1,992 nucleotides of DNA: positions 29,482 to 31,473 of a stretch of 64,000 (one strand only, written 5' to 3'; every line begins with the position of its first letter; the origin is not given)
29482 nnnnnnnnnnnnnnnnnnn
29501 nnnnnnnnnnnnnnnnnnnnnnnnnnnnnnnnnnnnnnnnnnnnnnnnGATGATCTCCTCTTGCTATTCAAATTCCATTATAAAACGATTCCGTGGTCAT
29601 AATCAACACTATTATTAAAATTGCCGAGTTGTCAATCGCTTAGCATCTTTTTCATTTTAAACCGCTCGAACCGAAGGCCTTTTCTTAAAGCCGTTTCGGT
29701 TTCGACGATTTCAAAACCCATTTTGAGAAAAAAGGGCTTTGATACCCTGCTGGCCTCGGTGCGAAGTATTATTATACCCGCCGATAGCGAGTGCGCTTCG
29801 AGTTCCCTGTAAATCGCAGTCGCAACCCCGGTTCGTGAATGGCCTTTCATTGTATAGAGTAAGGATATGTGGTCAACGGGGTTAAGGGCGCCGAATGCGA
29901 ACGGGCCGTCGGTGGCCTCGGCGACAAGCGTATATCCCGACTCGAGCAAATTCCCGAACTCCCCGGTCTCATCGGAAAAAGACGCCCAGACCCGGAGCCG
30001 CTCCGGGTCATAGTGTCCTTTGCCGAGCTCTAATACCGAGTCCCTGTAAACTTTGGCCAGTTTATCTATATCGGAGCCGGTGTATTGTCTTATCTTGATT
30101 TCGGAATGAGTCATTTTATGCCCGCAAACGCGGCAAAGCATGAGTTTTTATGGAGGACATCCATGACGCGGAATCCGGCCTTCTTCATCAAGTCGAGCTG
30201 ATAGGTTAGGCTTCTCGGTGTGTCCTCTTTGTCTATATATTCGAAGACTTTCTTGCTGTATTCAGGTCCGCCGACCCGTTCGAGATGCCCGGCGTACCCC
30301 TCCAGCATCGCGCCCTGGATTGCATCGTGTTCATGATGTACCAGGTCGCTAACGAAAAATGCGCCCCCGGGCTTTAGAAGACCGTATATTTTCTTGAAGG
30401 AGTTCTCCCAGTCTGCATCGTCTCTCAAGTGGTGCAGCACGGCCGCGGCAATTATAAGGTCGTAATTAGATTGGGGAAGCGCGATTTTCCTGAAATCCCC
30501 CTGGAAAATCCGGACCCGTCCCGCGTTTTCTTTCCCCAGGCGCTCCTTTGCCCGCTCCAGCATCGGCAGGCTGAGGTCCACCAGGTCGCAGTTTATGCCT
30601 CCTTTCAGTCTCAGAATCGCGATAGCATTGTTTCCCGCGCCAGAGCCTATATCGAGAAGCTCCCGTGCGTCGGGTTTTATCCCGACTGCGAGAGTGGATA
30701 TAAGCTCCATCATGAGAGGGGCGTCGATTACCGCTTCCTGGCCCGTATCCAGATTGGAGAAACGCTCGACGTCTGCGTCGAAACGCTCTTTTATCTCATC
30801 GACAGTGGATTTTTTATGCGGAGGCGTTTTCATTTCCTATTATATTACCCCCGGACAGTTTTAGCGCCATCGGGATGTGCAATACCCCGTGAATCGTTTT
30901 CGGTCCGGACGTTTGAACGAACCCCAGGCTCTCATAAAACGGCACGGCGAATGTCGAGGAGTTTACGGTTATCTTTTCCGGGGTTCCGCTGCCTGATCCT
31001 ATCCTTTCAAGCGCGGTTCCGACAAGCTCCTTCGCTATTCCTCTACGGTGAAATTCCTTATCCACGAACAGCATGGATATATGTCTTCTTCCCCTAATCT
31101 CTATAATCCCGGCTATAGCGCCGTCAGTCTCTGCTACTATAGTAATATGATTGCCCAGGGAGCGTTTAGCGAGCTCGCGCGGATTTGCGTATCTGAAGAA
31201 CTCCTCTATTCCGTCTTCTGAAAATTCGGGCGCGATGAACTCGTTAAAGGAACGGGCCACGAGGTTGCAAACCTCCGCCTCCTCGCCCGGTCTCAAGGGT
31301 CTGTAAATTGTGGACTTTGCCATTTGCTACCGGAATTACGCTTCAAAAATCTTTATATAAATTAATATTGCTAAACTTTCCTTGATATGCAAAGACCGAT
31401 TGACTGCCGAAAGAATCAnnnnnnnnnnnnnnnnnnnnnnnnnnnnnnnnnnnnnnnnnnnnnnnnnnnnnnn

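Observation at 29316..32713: Near-identical palindromic -10-overlapping motif upstream of both the cbb3 oxidase operon and the YeeE/YedE sulfur-transporter operon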

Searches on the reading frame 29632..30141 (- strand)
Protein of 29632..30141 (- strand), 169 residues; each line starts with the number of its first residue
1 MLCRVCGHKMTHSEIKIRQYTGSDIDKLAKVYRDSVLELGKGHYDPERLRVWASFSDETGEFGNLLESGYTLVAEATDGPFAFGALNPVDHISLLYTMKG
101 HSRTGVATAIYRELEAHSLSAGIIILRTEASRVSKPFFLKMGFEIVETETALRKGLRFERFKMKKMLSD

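Call 7: search_protein_families(library=pfam, proteins=[window:29632-30141:-])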
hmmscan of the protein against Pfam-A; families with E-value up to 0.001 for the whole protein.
window:29632-30141:- (169 aa): 3 families
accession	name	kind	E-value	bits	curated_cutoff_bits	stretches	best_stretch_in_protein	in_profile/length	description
PF13673.13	Acetyltransf_10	-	1.3e-10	41.8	23.6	1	43-163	4-126/128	Acetyltransferase (GNAT) domain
PF00583.31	Acetyltransf_1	-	1.4e-05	25.8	20.7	1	64-143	28-116/116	Acetyltransferase (GNAT) family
PF13508.13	Acetyltransf_7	-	2.4e-05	25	27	1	69-144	3-83/84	Acetyltransferase (GNAT) domain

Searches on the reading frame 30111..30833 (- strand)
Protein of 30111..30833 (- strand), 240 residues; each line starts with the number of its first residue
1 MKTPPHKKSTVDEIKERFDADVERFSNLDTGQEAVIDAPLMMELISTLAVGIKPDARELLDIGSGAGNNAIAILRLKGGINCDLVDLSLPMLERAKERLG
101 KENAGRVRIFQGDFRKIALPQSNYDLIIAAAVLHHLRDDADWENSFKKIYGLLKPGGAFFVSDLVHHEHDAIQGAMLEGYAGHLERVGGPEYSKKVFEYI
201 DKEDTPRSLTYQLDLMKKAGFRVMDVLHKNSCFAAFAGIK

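Call 7: search_protein_families(library=pfam, proteins=[window:30111-30833:-])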
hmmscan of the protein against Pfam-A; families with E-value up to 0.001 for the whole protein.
window:30111-30833:- (240 aa): 13 families
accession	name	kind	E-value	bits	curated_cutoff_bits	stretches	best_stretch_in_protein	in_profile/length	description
PF13649.12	Methyltransf_25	-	1.3e-19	71.1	27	1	60-157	2-97/97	Methyltransferase domain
PF08241.18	Methyltransf_11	-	1e-18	68.2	21.2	1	60-161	1-95/95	Methyltransferase domain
PF08242.18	Methyltransf_12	-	1.1e-17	64.9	30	1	60-158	1-97/98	Methyltransferase domain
PF13847.12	Methyltransf_31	-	1.9e-14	54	27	1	57-167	5-115/145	Methyltransferase domain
PF13489.12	Methyltransf_23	-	2.3e-14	53.9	27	1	41-183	9-141/164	Methyltransferase domain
PF01209.24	Ubie_methyltran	-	2.3e-11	44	20.1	1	56-225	48-217/233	ubiE/COQ5 methyltransferase family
PF00891.24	Methyltransf_2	-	2.6e-11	43.7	22.3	1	57-168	64-171/210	O-methyltransferase domain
PF05891.18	Methyltransf_PK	-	2.5e-07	30.9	27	1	56-167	56-165/218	AdoMet dependent proline di-methyltransferase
PF05175.20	MTS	-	7e-07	29.5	23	1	51-161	30-138/170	Methyltransferase small domain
PF01135.25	PCMT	-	1.6e-06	28.5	20.3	1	26-131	46-150/210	Protein-L-isoaspartate(D-aspartate) O-methyltransferase (PCMT)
PF02353.26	CMAS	-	4e-06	26.8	27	1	57-198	64-183/273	Mycolic acid cyclopropane synthetase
PF05401.17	NodS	-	3.4e-05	24.2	24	1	55-160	43-143/201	Nodulation protein S (NodS)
PF06325.19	PrmA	-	0.00029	20.9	22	1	54-180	161-277/296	Ribosomal protein L11 methyltransferase (PrmA)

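Call 38: search_protein_families(library=ncbifam, proteins=[window:30111-30833:-], max_evalue=0.00001)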
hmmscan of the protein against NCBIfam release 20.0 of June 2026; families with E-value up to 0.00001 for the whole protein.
window:30111-30833:- (240 aa): 20 families
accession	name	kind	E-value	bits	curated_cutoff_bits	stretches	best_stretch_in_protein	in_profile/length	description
TIGR02072.1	BioC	equivalog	1.2e-14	54.7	184.95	1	41-173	20-144/244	malonyl-ACP O-methyltransferase BioC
NF041537.1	ArsM_AhpD_UU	exception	3.4e-14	52.4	510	1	55-166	76-185/345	arsenite methyltransferase/AhpD domain selenoprotein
TIGR00740.1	TIGR00740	equivalog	1.2e-13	51.4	193.3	1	40-236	38-235/239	carboxy-S-adenosyl-L-methionine synthase CmoA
NF043040.1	corrin_prot_MT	hypoth_equivalog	2.4e-13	50.1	180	1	48-166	34-152/216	corrinoid protein-associated methyltransferase CpaM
NF008823.0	PRK11873.1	subfamily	4.5e-13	49.3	263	1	59-168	81-188/272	arsenite methyltransferase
TIGR01934.1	MenG_MenH_UbiE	subfamily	4.8e-13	48.9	158.35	1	55-225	39-207/223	ubiquinone/menaquinone biosynthesis methyltransferase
NF001244.0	PRK00216.1-5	equivalog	4.7e-12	45.7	216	1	57-225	50-219/236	bifunctional demethylmenaquinone methyltransferase/2-methoxy-6-polyprenyl-1,4-benzoquinol methylase UbiE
NF045667.1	MTase_DVU1556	equivalog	9.2e-11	41.6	155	1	54-226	21-165/213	DVU_1556 family methyltransferase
NF041536.1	ArsM_DUF2284_UU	exception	9.6e-10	37.4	575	1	51-168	72-187/459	arsenite methyltransferase/DUF2284 domain selenoprotein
NF047649.1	MTase_UXPK_star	exception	1.1e-09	37.7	460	1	57-165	79-185/283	methyltransferase/UXPK-star double selenoprotein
NF041820.1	daptide_MTase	equivalog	1.9e-09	37.4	175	1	56-210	37-185/243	daptide-type RiPP biosynthesis methyltransferase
TIGR01983.1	UbiG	equivalog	8e-08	31.9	102.95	1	56-165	50-155/228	bifunctional 2-polyprenyl-6-hydroxyphenol methylase/3-demethylubiquinol 3-O-methyltransferase UbiG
NF052510.1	methyltran_MpqE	exception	9.7e-08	31.7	335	1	56-169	47-159/234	methyl-plastoquinone biosynthesis methyltransferase MpqE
NF040539.1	AST_met_ArsM_2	exception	1.3e-07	31.7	240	1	54-167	55-169/262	putative arsinothricin biosynthesis methyltransferase ArsM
NF008264.0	PRK11036.1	equivalog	1.4e-07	31.3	366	1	34-185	23-169/261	tRNA uridine 5-oxyacetic acid(34) methyltransferase CmoM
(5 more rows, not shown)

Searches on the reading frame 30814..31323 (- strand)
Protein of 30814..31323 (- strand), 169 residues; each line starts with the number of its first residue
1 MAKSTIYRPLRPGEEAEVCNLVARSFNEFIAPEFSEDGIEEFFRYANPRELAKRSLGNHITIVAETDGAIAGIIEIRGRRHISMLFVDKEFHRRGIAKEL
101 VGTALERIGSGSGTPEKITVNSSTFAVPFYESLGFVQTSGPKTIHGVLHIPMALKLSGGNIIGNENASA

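Call 7: search_protein_families(library=pfam, proteins=[window:30814-31323:-])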
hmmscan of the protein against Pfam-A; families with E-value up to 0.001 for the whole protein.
window:30814-31323:- (169 aa): 5 families
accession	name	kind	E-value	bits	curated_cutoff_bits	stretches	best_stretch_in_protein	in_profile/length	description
PF13673.13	Acetyltransf_10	-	1.9e-33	115.6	23.6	1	31-156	2-128/128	Acetyltransferase (GNAT) domain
PF13508.13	Acetyltransf_7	-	2.3e-12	47.6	27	1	59-136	3-83/84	Acetyltransferase (GNAT) domain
PF00583.31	Acetyltransf_1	-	5e-12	46.6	20.7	1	32-135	10-116/116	Acetyltransferase (GNAT) family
PF08445.16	FR47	-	1.5e-05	25.4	22.1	1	66-137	9-79/86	FR47-like protein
PF13527.13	Acetyltransf_9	-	0.00023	21.6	25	0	7-135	2-124/127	Acetyltransferase (GNAT) domain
